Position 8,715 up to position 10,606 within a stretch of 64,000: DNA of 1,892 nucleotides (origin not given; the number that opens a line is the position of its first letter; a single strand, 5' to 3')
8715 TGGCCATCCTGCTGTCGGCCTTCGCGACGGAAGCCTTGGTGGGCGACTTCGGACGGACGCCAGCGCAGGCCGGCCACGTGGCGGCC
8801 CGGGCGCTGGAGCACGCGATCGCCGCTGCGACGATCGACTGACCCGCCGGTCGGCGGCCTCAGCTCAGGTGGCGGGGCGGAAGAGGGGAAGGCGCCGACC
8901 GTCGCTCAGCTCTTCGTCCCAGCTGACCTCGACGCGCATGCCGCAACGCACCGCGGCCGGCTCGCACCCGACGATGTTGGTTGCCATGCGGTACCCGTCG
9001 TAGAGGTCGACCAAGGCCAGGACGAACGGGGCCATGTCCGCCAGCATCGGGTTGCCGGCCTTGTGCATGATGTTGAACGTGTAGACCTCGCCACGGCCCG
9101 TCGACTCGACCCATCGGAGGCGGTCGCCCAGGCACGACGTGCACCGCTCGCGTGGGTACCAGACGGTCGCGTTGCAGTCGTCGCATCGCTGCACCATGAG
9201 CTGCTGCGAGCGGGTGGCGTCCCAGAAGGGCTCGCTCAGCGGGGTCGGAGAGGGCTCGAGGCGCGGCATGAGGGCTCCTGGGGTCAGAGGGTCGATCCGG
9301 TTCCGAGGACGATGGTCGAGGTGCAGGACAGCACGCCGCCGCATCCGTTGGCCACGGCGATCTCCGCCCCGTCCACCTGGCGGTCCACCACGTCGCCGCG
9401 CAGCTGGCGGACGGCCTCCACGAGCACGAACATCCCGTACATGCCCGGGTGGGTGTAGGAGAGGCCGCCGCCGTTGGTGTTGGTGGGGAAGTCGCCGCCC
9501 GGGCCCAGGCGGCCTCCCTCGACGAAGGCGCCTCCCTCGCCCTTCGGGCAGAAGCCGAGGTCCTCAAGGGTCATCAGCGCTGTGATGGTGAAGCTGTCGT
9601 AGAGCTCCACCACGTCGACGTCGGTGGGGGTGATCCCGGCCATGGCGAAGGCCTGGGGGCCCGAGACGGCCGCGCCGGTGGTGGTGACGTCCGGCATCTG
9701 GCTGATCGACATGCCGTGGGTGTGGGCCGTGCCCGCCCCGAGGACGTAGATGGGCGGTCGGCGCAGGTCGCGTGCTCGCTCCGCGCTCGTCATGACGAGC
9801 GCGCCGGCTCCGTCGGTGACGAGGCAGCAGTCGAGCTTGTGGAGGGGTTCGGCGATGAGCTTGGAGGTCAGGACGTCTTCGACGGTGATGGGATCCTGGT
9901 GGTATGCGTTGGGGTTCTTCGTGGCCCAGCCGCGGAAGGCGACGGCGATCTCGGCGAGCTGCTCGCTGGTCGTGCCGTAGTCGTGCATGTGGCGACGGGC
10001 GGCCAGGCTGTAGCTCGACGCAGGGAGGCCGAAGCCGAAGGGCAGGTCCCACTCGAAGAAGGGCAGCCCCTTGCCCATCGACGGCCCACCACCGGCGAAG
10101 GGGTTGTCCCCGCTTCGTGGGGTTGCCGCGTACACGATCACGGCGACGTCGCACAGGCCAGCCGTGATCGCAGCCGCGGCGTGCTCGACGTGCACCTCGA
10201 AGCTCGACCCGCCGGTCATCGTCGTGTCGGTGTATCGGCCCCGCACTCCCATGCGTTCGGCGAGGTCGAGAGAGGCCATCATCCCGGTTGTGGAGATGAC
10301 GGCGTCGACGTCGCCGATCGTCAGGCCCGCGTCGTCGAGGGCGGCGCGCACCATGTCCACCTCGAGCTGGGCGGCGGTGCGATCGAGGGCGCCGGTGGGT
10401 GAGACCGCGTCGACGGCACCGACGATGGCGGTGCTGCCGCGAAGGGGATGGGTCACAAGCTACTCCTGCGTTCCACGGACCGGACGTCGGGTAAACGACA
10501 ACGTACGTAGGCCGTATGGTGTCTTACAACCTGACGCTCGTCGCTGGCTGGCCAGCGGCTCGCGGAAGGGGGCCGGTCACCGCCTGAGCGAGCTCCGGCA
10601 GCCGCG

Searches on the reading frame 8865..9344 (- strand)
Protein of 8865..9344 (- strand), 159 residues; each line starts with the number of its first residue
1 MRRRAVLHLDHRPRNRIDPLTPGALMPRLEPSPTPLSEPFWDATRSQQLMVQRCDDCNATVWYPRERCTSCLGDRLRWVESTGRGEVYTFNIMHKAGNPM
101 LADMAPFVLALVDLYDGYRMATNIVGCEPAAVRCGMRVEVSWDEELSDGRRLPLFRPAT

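Call 17: search_protein_families(library=pfam, proteins=[window:8865-9344:-], max_evalue=0.01)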
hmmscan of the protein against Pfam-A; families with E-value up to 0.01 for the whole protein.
window:8865-9344:- (159 aa): 2 families
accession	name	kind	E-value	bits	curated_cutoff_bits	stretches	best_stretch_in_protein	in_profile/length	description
PF01796.24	OB_ChsH2_C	-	4.4e-20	71.8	27.1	1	78-143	1-65/65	ChsH2, C-terminal OB-fold domain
PF12172.15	zf-ChsH2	-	9.3e-11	41.8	23.2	1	41-76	1-36/37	ChsH2, rubredoxin-like zinc ribbon domain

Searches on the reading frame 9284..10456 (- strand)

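Call 5: search_protein_families(library=pfam, proteins=[window:9284-10456:-], max_evalue=0.01)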
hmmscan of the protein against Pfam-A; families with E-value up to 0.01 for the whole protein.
window:9284-10456:- (390 aa): 3 families
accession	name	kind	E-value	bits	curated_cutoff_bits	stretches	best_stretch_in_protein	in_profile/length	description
PF22691.2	Thiolase_C_1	-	1.5e-62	210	28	1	243-386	2-144/144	Thiolase C-terminal domain-like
PF02803.24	Thiolase_C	-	7.6e-09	35.7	27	1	251-375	13-113/123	Thiolase, C-terminal domain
PF00108.29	Thiolase_N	-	0.00019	21.3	26.4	0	151-225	157-259/260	Thiolase, N-terminal domain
